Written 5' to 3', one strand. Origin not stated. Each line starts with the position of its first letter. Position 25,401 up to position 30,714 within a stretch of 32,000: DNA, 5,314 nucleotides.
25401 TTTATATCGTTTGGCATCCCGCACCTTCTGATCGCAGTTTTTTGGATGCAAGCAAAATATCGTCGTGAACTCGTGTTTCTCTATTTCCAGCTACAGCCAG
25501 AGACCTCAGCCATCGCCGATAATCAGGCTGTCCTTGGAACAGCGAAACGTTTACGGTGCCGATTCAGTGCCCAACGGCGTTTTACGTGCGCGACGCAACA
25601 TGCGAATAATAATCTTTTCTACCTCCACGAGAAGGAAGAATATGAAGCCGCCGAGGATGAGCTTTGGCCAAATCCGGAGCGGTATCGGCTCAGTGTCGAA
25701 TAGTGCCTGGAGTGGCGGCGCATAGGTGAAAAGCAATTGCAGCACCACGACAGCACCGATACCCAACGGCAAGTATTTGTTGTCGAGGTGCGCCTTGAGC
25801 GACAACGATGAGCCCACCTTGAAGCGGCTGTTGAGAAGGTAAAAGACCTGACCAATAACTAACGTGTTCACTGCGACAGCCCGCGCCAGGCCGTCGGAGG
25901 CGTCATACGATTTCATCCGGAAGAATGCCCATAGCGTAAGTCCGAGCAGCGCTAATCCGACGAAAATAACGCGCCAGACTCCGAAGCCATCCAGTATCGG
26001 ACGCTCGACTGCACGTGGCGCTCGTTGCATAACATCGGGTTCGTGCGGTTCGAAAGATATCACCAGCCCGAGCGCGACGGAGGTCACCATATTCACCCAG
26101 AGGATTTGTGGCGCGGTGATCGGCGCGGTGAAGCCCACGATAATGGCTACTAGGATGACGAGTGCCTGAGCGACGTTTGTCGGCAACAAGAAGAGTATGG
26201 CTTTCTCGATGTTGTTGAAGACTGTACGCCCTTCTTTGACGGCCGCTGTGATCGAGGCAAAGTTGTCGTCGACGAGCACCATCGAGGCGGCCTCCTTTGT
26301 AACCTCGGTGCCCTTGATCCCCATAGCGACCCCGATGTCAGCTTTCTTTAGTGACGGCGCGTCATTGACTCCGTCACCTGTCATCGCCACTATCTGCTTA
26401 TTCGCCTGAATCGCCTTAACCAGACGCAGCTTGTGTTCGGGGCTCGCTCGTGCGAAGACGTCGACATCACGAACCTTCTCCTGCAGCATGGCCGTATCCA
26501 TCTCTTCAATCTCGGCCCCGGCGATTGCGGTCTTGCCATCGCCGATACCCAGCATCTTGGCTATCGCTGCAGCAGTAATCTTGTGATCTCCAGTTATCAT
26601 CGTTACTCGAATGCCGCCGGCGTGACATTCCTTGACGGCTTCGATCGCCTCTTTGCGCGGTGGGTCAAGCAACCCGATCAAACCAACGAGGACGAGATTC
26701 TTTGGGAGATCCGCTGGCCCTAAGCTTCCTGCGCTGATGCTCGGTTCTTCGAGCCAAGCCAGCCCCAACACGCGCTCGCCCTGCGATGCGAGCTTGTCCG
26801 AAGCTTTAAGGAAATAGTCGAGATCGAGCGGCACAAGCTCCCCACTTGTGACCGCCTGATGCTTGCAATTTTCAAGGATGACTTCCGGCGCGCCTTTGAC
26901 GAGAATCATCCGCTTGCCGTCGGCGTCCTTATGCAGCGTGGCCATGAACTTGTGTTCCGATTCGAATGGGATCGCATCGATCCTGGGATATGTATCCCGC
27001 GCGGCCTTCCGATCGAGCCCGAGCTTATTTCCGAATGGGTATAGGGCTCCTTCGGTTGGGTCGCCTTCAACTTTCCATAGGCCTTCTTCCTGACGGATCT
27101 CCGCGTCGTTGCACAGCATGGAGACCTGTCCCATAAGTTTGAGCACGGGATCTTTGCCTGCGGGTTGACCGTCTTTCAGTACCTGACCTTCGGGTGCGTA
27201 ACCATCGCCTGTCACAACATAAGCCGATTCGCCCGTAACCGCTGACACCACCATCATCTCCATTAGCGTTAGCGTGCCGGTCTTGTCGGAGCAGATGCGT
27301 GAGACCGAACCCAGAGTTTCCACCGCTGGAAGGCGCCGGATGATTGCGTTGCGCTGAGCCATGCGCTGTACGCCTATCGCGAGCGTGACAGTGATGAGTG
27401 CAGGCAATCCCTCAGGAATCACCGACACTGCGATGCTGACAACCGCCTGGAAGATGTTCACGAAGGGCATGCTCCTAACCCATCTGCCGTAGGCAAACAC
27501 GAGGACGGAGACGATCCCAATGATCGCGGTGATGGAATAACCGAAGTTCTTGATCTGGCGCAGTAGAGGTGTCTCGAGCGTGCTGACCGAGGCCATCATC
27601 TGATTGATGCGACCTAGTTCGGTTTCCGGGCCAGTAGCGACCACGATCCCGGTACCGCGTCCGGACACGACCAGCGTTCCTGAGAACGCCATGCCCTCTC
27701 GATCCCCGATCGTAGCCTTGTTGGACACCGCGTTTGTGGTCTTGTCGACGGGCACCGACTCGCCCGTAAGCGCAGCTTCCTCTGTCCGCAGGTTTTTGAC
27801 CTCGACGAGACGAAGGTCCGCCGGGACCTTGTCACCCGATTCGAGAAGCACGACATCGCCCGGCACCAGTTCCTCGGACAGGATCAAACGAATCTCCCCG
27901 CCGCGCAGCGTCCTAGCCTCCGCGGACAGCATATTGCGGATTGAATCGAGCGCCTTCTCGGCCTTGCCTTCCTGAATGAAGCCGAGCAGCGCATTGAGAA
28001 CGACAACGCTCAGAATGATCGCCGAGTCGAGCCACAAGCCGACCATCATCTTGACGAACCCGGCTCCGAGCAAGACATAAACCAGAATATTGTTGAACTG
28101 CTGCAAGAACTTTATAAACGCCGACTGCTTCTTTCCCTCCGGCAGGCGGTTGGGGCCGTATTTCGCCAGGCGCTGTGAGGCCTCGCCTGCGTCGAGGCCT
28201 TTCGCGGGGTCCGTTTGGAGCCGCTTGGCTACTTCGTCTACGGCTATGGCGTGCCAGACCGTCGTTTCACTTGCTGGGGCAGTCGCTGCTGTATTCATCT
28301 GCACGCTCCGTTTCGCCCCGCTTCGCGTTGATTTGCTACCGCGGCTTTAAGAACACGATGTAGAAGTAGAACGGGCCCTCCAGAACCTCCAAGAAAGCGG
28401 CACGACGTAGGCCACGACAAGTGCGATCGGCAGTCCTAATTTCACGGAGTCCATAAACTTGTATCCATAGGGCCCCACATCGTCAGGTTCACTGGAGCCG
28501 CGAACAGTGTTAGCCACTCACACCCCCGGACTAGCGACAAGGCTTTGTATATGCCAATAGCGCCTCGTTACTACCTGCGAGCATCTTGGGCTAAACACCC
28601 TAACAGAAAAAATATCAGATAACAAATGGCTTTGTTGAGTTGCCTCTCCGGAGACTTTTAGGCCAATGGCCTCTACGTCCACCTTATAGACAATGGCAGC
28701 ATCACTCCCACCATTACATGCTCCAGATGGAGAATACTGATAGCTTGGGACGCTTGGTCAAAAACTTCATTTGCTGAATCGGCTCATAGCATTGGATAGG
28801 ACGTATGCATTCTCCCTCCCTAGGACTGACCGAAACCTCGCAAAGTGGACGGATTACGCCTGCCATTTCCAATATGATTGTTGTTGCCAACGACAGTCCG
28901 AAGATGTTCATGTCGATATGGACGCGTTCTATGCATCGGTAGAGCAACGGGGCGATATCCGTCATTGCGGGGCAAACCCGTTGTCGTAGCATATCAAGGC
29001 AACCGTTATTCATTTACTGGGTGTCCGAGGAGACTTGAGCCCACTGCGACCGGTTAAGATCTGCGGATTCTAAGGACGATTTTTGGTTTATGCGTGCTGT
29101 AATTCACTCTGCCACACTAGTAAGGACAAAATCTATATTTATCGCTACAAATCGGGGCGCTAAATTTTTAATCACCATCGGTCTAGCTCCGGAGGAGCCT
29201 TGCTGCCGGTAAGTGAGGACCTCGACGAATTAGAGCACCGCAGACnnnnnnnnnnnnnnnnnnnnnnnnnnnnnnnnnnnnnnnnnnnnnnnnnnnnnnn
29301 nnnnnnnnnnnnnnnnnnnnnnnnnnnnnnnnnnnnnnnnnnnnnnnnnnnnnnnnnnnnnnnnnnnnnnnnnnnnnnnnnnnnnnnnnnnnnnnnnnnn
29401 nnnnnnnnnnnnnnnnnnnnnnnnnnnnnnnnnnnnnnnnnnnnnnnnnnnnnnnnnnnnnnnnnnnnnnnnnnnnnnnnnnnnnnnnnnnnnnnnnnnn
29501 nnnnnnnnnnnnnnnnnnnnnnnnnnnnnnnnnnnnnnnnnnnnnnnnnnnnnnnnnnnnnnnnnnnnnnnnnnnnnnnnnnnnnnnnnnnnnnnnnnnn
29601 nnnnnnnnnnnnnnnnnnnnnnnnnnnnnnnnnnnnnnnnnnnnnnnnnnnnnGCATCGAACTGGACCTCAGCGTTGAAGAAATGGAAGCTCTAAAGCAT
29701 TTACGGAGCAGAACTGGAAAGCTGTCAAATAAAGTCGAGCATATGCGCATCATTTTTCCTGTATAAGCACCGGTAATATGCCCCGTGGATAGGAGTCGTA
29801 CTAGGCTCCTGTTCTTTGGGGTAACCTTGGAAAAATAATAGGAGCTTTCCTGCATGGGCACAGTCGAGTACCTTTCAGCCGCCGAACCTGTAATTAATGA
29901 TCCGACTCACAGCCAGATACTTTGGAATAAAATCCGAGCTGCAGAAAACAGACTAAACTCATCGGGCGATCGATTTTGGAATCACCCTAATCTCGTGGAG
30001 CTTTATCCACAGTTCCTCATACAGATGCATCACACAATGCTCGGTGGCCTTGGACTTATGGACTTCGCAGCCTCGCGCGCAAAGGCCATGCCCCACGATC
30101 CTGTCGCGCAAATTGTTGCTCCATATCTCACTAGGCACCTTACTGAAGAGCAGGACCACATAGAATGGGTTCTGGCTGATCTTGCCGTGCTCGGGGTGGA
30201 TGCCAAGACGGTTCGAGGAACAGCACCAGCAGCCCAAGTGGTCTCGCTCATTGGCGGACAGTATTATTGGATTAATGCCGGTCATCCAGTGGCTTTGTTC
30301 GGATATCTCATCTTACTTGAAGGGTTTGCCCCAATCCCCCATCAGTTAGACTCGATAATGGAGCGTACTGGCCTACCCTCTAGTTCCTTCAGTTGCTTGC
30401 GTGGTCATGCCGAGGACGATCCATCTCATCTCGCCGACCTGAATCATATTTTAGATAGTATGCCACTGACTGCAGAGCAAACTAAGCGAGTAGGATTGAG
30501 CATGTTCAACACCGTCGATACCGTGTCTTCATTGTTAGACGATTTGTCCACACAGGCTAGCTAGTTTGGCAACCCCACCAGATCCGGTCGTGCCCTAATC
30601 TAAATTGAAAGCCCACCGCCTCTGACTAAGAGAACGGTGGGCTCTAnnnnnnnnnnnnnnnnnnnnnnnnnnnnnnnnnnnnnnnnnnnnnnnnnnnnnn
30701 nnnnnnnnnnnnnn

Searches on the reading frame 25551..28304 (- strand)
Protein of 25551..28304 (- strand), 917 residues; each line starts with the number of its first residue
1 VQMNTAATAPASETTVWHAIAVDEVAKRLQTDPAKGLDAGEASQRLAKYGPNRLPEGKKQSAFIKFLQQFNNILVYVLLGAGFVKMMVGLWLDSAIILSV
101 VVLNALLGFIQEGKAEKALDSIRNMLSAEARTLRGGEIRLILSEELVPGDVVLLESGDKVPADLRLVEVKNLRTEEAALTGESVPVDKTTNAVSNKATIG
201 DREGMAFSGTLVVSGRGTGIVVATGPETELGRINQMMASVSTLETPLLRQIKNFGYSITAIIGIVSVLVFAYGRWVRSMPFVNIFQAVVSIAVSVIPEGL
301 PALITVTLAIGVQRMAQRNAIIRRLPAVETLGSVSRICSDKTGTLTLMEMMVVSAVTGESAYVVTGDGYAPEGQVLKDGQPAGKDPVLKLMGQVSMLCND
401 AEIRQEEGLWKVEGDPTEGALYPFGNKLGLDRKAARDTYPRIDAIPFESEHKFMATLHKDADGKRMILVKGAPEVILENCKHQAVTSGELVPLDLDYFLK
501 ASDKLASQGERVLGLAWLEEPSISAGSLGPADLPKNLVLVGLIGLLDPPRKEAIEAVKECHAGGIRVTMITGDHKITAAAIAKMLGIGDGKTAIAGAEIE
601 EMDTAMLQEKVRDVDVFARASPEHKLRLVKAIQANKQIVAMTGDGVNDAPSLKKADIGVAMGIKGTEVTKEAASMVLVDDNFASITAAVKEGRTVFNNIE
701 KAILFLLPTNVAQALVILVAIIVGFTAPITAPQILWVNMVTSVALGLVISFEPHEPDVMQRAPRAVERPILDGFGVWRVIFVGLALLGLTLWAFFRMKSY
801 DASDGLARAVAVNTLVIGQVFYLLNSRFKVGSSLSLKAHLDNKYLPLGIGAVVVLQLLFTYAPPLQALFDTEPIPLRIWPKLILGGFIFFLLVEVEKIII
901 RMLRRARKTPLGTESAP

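Call 90: search_protein_families(library=pfam, proteins=[window:25551-28304:-], max_evalue=0.001)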
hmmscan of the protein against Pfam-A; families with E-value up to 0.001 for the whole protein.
window:25551-28304:- (917 aa): 7 families
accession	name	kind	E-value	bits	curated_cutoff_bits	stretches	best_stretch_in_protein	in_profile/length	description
PF00122.25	E1-E2_ATPase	-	1.4e-47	162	28.1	1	125-318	2-181/181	E1-E2 ATPase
PF00689.26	Cation_ATPase_C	-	2.6e-42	145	27.3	1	727-899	2-175/175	Cation transporting ATPase, C-terminus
PF13246.12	Cation_ATPase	-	2e-24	85.9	21.7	1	397-482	2-90/91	Cation transport ATPase (P-type)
PF00690.31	Cation_ATPase_N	-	8.3e-23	80.3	20.4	1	17-84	1-68/69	Cation transporter/ATPase, N-terminus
PF00702.32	Hydrolase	-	8.9e-17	62.5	26.4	1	538-656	86-191/191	haloacid dehalogenase-like hydrolase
PF08282.18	Hydrolase_3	-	9.5e-08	32.5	20.9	1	627-685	194-251/255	haloacid dehalogenase-like hydrolase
PF12710.13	HAD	-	2e-06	28.8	27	1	546-653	86-189/189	haloacid dehalogenase-like hydrolase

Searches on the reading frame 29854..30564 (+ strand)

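Call 8: search_protein_families(library=pfam, proteins=[window:29854-30564:+], max_evalue=0.001)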
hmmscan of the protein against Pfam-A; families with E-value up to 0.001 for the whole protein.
window:29854-30564:+ (236 aa): 1 family
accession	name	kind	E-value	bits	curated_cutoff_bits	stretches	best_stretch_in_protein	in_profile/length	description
PF14518.11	Haem_oxygenas_2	-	4.9e-08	33.4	28.9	1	98-209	46-161/177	Iron-containing redox enzyme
